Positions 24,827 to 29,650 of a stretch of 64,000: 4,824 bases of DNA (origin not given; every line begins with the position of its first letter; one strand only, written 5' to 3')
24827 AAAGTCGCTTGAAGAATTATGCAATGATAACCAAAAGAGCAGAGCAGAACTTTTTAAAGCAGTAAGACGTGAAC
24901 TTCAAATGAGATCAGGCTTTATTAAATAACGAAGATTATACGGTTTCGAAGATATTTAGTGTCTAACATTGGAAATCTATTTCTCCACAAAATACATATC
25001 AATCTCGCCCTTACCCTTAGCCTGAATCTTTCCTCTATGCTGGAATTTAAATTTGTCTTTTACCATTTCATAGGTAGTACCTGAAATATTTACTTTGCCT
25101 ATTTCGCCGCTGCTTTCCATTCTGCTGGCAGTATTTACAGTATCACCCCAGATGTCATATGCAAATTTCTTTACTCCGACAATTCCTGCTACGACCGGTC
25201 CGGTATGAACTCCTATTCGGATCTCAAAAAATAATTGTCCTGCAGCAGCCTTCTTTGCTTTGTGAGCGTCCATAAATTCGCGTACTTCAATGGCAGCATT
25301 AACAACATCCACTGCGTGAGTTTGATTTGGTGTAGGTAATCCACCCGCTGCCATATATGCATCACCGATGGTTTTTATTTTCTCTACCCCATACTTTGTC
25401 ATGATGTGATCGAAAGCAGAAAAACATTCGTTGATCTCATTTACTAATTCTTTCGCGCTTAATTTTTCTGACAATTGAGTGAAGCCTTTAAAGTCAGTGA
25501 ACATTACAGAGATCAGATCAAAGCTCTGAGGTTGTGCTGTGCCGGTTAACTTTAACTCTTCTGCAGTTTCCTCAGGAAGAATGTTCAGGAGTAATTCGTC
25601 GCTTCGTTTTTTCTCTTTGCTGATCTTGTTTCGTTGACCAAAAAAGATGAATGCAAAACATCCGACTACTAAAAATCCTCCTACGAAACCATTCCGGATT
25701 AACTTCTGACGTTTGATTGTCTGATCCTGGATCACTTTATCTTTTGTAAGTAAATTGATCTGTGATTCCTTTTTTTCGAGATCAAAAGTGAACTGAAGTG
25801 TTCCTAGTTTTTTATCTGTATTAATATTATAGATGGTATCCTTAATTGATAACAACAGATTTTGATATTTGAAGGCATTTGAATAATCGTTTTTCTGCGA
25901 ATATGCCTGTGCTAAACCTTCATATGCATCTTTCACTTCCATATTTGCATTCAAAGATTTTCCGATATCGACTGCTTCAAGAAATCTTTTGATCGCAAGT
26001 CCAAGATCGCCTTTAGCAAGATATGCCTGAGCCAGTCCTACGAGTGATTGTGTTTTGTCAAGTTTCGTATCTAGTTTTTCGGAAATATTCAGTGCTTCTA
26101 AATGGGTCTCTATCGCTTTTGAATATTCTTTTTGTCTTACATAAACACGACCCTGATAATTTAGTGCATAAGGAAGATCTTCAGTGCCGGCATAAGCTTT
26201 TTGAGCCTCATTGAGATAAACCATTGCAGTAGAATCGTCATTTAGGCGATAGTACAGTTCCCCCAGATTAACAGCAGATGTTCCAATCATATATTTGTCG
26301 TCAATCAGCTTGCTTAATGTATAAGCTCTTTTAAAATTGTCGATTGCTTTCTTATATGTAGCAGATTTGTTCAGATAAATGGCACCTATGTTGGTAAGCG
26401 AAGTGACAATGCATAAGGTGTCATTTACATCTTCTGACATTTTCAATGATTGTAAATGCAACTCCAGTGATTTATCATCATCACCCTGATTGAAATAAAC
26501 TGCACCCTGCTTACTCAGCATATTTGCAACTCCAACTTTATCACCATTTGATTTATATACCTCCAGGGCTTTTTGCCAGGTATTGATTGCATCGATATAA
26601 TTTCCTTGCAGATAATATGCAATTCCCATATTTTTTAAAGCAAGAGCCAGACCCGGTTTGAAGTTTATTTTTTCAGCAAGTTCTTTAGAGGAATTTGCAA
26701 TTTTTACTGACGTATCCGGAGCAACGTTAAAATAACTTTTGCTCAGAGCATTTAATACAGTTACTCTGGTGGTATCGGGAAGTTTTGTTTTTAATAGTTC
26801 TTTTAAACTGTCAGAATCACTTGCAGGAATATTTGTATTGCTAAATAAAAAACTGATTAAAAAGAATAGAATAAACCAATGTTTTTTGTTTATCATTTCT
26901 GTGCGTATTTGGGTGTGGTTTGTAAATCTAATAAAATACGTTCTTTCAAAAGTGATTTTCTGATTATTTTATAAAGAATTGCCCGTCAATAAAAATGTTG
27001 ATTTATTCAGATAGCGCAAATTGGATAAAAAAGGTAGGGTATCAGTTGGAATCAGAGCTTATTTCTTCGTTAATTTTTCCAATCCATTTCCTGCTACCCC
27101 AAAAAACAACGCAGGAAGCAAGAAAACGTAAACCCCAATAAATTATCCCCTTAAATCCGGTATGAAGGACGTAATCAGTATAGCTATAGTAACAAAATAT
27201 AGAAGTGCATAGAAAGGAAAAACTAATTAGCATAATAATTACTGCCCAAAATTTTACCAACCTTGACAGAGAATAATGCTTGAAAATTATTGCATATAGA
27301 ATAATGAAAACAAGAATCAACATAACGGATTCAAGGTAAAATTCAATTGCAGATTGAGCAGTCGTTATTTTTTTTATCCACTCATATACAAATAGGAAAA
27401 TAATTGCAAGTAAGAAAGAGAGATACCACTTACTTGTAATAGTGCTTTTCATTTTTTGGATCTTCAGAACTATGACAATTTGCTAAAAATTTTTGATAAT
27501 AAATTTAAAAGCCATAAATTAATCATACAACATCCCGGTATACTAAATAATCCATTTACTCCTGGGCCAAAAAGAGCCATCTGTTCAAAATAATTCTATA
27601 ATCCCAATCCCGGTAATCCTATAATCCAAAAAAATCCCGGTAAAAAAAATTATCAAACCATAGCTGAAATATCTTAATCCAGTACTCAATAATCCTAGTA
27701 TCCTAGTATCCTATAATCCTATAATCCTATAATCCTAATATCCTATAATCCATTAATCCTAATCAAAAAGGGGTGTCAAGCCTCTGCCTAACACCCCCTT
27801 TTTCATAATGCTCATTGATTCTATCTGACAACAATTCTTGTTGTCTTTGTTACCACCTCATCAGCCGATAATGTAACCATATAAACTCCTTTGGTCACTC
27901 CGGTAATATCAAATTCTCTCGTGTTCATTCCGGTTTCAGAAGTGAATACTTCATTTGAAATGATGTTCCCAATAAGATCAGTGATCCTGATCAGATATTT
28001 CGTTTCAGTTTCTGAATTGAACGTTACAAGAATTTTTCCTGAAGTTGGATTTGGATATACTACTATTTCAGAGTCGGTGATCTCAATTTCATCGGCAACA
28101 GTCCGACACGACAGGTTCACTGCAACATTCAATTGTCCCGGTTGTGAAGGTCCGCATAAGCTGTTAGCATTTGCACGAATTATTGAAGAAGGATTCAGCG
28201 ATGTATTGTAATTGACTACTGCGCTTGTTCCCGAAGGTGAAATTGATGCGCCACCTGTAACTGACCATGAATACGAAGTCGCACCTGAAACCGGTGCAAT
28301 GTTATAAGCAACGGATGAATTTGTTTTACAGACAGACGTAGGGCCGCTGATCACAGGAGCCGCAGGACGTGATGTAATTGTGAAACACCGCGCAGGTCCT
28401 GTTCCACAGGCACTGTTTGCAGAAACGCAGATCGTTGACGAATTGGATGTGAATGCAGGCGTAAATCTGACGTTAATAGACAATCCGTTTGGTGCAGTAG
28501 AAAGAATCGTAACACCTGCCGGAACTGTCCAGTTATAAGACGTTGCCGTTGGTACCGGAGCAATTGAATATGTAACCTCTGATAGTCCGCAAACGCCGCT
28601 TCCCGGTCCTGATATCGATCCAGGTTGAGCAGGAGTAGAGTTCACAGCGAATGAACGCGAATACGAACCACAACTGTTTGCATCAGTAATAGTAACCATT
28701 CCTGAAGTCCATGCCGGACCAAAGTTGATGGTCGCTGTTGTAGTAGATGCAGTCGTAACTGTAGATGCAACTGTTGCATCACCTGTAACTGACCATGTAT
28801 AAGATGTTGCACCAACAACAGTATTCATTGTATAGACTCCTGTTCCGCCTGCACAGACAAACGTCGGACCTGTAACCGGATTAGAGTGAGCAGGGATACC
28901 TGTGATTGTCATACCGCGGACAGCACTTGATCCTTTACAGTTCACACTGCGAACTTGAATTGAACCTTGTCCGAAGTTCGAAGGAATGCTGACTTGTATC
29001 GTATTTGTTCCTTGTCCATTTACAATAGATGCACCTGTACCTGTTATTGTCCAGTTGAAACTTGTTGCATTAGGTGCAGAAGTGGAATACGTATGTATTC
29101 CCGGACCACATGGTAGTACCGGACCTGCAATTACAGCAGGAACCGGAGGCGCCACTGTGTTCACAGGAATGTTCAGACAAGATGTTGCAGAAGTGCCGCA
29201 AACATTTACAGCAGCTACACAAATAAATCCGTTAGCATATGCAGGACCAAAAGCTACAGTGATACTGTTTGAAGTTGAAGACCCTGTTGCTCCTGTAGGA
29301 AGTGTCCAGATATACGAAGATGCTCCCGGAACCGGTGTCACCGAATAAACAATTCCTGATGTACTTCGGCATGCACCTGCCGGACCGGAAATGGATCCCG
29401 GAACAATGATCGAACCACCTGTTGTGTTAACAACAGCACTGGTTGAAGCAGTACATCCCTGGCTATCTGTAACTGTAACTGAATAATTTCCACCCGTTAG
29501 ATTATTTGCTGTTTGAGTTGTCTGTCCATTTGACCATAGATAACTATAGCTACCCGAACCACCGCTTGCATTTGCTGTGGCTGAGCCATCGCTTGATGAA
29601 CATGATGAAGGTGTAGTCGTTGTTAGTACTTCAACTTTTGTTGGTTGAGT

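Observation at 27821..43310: Seven minus-strand ORFs reassemble into one ~15.5-kb gene for a giant T9SS-secreted adhesin/protease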

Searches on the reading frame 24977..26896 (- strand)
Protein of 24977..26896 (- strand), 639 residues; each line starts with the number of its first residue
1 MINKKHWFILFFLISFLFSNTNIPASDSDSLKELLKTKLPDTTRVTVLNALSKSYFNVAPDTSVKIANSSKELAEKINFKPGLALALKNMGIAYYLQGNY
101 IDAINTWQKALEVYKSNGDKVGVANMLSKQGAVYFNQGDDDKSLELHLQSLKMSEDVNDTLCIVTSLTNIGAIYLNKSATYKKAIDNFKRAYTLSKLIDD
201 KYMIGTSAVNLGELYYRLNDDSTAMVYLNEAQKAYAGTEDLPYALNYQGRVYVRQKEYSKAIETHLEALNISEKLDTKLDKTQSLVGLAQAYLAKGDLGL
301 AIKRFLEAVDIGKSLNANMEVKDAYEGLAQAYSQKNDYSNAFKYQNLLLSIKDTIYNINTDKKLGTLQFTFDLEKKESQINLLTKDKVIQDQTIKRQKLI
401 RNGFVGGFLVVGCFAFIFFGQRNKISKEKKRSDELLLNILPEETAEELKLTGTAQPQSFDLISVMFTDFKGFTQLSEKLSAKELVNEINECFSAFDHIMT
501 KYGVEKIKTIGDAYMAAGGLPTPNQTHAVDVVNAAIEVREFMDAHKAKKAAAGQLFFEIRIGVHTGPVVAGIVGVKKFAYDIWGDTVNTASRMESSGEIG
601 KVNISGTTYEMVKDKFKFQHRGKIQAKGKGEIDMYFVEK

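Call 11: find_encoding_contigs(protein=window:24977-26896:-, flank=10000, max_places=10)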
Protein window:24977-26896:- (639 aa): no gene with exactly this product is on record in the collection.

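Call 23: search_protein_families(library=pfam, proteins=[window:24977-26896:-], max_evalue=0.0001)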
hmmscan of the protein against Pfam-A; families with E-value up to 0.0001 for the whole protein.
window:24977-26896:- (639 aa): 11 families
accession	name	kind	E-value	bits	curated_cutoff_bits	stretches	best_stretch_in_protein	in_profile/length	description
PF00211.25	Guanylate_cyc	-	1.7e-59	200.9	21.9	1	455-638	2-182/183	Adenylate and Guanylate cyclase catalytic domain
PF13424.12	TPR_12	-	5e-46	155.2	30.1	6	84-155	3-76/77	Tetratricopeptide repeat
PF07719.23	TPR_2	-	1.6e-17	62.5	27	1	84-116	1-33/34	Tetratricopeptide repeat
PF00515.34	TPR_1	-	9e-16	57.4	27.8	1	84-117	1-34/34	Tetratricopeptide repeat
PF13176.12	TPR_7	-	1.2e-13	50.4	27.9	0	249-275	6-32/36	Tetratricopeptide repeat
PF13374.12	TPR_10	-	1.1e-09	38.4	27.5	0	84-115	2-33/42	Tetratricopeptide repeat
PF13181.12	TPR_8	-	1.2e-09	38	25.7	0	324-352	3-31/34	Tetratricopeptide repeat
PF13414.12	TPR_11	-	4e-08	33.3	26.8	0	93-113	3-23/42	TPR repeat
PF13432.12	TPR_16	-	1.3e-07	32.4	32.7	0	288-349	3-58/65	Tetratricopeptide repeat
PF17874.7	TPR_MalT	-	5.5e-07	29.6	45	0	207-343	42-182/336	MalT-like TPR region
PF13428.12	TPR_14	-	9.4e-07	29.4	23.5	0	211-238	7-34/44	Tetratricopeptide repeat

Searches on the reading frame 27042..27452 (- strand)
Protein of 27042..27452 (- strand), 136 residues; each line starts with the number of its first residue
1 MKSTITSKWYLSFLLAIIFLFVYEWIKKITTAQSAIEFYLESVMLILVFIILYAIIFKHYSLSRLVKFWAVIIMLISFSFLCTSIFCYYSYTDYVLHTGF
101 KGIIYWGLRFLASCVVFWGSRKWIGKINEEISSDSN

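Call 24: search_protein_families(library=pfam, proteins=[window:27042-27452:-], max_evalue=0.0001)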
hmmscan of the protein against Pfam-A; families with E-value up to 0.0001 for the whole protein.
window:27042-27452:- (136 aa): 0 families
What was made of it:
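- On SprB-type gliding adhesin: The downstream ORF 27042-27452 has no Pfam hit (call 24).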

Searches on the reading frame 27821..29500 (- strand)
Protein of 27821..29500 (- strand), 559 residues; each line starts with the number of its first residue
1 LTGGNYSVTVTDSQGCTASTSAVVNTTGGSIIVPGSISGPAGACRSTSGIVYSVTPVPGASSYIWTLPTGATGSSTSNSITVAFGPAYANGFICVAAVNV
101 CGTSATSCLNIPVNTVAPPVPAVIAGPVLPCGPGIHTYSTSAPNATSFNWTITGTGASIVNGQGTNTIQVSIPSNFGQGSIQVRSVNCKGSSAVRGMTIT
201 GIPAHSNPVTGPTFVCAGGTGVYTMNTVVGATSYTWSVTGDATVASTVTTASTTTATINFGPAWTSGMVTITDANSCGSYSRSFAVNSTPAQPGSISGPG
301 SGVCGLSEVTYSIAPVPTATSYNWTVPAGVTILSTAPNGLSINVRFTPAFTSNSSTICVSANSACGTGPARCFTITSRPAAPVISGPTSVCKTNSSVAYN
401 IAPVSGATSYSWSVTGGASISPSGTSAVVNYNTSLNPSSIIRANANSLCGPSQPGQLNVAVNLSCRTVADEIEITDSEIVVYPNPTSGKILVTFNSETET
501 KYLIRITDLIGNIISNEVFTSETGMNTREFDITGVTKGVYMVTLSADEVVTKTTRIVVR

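Call 30: search_protein_families(library=ncbifam, proteins=[window:27821-29500:-], max_evalue=0.01)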
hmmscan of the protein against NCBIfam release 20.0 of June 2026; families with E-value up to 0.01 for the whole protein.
window:27821-29500:- (559 aa): 4 families
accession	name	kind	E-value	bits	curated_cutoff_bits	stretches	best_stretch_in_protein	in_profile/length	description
TIGR04183.1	Por_Secre_tail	domain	5.6e-10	39.1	23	1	481-558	1-71/72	T9SS type A sorting domain-containing protein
NF038113.1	T9SSA_dep_M36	equivalog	2.8e-09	35.7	885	1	463-558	778-868/869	T9SS-dependent M36 family metallopeptidase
NF052323.1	T9SSA_dep_M6i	equivalog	1.1e-05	23.6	600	1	474-556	953-1036/1043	T9SS-dependent M6-like inactivated metalloprotease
NF052228.1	T9SS_PorZ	equivalog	3.6e-05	22.4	260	1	473-557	667-754/757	type IX secretion system anionic LPS delivery protein PorZ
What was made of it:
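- On T9SS cargo protein (type A CTD): TIGR04183 scores 39.1 bits against a cutoff of 23 (call 30).
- On SprB-type gliding adhesin: An NCBIfam scan of the last 559 aa returned the type A model only (call 30).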
